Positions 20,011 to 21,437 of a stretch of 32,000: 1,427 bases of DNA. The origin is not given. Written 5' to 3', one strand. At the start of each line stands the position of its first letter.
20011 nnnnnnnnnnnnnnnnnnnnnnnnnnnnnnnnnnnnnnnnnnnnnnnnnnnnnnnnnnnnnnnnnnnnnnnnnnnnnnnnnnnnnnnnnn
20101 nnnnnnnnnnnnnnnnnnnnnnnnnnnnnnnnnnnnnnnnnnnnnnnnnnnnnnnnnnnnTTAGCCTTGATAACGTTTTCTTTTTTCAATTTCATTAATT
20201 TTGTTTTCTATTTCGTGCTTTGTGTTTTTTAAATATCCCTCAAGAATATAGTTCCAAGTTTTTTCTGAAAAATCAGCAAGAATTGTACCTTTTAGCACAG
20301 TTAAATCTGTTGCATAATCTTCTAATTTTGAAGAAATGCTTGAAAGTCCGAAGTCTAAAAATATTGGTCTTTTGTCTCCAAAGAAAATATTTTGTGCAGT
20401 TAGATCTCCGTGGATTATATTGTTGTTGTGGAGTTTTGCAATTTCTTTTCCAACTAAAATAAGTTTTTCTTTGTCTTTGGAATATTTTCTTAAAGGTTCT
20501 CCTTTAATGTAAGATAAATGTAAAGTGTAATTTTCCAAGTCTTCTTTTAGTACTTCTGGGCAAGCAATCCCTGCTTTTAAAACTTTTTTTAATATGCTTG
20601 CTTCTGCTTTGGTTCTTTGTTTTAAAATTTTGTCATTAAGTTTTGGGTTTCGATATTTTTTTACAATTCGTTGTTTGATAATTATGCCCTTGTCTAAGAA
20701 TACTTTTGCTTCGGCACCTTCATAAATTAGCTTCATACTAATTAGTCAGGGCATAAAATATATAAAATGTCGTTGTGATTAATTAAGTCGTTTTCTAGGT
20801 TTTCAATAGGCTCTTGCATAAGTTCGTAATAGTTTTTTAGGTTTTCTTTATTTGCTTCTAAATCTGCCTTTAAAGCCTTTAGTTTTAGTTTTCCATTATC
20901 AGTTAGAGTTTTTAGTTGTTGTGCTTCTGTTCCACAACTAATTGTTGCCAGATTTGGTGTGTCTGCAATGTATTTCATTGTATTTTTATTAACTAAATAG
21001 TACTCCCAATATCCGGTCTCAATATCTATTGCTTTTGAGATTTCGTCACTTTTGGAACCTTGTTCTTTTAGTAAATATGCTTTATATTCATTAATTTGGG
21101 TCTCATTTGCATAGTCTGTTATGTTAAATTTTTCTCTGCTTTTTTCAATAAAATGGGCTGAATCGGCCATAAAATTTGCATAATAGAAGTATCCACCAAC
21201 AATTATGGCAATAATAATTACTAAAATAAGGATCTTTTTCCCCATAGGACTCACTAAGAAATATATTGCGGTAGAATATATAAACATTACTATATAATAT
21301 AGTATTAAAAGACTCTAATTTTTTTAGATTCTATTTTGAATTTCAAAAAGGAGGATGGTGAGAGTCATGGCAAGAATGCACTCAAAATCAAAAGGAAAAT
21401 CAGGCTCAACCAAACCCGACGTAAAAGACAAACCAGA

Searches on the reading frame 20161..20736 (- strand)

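Call 3: search_protein_families(library=pfam, proteins=[window:20161-20736:-], max_evalue=1)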
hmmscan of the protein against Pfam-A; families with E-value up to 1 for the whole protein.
window:20161-20736:- (191 aa): 9 families
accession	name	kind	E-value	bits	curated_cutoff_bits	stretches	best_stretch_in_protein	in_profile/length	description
PF01636.29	APH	-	5.3e-08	33.4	23.2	2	107-143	170-208/239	Phosphotransferase enzyme family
PF01163.29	RIO1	-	1.1e-07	32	22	1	31-130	44-149/187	RIO domain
PF00069.31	Pkinase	-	4.6e-07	29.9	31.7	1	6-140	9-153/263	Protein kinase domain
PF06293.20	Kdo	-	1.9e-06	27.9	21.3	1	87-168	119-207/207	Lipopolysaccharide kinase (Kdo/WaaP) family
PF07714.23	PK_Tyr_Ser-Thr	-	0.00011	22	23.1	1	44-141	50-158/258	Protein tyrosine and serine/threonine kinase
PF19974.5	TCAD9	-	0.0021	17.7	40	1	106-142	298-335/429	Ternary complex associated domain 9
PF03109.22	ABC1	-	0.0057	16.3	22.9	1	56-133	129-215/244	ABC1 atypical kinase-like domain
PF02958.26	EcKL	-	0.0073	16.1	22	1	24-170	141-283/294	Ecdysteroid kinase-like family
PF19250.5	DUF5898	-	0.17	12.3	28.9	1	7-117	5-106/109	Family of unknown function (DUF5898)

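Call 4: search_protein_families(library=ncbifam, proteins=[window:20161-20736:-], max_evalue=1)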
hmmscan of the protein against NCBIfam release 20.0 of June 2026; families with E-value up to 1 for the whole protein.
window:20161-20736:- (191 aa): 20 families
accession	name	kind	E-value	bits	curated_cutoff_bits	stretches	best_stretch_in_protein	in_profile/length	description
TIGR03724.2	arch_bud32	equivalog_domain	8.1e-52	175.5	125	1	7-190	1-193/193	KEOPS complex kinase/ATPase Bud32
NF007174.0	PRK09605.1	equivalog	5.9e-46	157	447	1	4-190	341-535/535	bifunctional N(6)-L-threonylcarbamoyladenine synthase/serine/threonine protein kinase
NF011462.0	PRK14879.1-3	equivalog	2.4e-40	138.4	174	1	4-190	3-190/192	Kae1-associated kinase Bud32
NF011460.0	PRK14879.1-1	equivalog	2.8e-35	121.5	199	1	3-189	15-220/232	Kae1-associated kinase Bud32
NF011464.0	PRK14879.1-7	equivalog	1.5e-33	116.4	246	1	1-190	1-214/221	Kae1-associated kinase Bud32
NF011463.0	PRK14879.1-4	equivalog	2.6e-33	115.4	188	1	3-190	22-225/237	Kae1-associated kinase Bud32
NF011461.0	PRK14879.1-2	equivalog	1.2e-32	113.5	372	1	5-189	9-209/225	Kae1-associated kinase Bud32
NF002475.0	PRK01723.1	equivalog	4e-07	29.3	142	1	83-137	140-195/241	3-deoxy-D-manno-octulosonic acid kinase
NF038151.1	lanthi_synth_III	equivalog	0.00014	20.4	575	1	95-133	345-384/833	class III lanthionine synthetase LanKC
NF047741.1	antiphage_MADS6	equivalog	0.00015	20.5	460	1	100-137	313-351/612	methylation-associated defense system protein kinase MAD6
NF033068.1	APH_3p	equivalog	0.00069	19.2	205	1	107-168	177-235/255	APH(3') family aminoglycoside O-phosphotransferase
NF033483.0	PknB_PASTA_kin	equivalog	0.0015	17.7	450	1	6-135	17-157/563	Stk1 family PASTA domain-containing Ser/Thr kinase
TIGR02172.1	Fb_sc_TIGR02172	paralog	0.0032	17.3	228.2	1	89-140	139-188/226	TIGR02172 family protein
NF041310.1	Prot_Kin_Rio1_Halo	equivalog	0.011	15.2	480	1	36-131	137-237/273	serine/threonine-protein kinase Rio1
TIGR03903.1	TOMM_kin_cyc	equivalog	0.012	13.4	705.75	1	98-146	91-144/1267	TOMM system kinase/cyclase fusion protein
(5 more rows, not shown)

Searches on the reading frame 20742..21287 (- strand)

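Call 3: search_protein_families(library=pfam, proteins=[window:20742-21287:-], max_evalue=1)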
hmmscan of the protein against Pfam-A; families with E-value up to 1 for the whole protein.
window:20742-21287:- (181 aa): 5 families
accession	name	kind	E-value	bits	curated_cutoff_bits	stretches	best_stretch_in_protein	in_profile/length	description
PF07544.18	Med9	-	0.071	13.6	26.9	1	120-171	17-69/80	RNA polymerase II transcription mediator complex subunit 9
PF17537.7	DUF5455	-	0.077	14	25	1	6-51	17-62/102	Family of unknown function (DUF5455)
PF23526.1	AprA_N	-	0.2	12.3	27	0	120-150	22-52/67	AprA N-terminal domain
PF24026.1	DUF7337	-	0.42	11.2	30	0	141-170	7-36/61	Family of unknown function (DUF7337)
PF11337.13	DUF3139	-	0.88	10.6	27.3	0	19-93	7-60/83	Protein of unknown function (DUF3139)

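Call 4: search_protein_families(library=ncbifam, proteins=[window:20742-21287:-], max_evalue=1)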
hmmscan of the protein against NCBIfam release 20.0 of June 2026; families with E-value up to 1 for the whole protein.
window:20742-21287:- (181 aa): 1 family
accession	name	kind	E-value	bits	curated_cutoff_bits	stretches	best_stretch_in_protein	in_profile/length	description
TIGR01655.1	yxeA_fam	subfamily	0.011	16.4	29.65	1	21-81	8-70/114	YxeA family protein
